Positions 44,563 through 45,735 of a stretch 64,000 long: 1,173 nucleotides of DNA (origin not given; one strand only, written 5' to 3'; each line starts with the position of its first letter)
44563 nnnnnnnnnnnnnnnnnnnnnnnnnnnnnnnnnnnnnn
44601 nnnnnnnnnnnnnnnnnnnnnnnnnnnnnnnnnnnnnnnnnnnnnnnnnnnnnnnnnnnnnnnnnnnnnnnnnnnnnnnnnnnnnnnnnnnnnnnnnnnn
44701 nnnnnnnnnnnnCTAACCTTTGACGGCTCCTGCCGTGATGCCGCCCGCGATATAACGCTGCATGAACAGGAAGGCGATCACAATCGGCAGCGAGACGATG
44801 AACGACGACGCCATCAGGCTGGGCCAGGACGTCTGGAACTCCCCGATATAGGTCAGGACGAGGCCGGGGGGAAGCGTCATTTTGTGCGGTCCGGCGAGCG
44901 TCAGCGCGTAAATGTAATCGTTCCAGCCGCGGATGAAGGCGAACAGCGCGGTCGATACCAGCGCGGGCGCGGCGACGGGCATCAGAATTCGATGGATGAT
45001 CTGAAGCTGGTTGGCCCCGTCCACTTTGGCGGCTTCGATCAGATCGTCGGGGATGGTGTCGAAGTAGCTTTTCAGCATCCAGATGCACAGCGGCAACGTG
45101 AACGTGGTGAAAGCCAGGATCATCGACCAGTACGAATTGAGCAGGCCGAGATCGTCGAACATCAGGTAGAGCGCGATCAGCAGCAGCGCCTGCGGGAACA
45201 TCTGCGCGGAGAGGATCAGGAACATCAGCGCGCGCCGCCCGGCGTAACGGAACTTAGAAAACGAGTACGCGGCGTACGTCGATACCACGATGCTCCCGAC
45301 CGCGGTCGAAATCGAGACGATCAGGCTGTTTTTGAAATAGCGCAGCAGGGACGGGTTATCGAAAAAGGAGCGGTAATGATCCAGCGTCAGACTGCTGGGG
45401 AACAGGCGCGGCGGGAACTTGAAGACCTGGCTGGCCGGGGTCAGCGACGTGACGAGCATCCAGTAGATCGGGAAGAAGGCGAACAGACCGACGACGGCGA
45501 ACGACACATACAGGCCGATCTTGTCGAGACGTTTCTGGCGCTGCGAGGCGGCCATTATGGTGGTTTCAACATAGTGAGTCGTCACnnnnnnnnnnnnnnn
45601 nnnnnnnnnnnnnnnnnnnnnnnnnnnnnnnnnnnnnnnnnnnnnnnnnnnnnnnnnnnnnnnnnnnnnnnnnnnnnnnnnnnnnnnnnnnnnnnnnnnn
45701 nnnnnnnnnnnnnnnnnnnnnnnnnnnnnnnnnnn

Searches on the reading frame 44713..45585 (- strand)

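Call 62: search_protein_families(library=pfam, proteins=[window:44713-45585:-], max_evalue=0.00001)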
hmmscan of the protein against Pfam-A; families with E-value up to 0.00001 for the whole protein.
window:44713-45585:- (290 aa): 1 family
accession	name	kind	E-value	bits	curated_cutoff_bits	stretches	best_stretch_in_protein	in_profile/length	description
PF00528.27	BPD_transp_1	-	1.5e-18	67.7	26.4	1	99-280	2-179/184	Binding-protein-dependent transport system inner membrane component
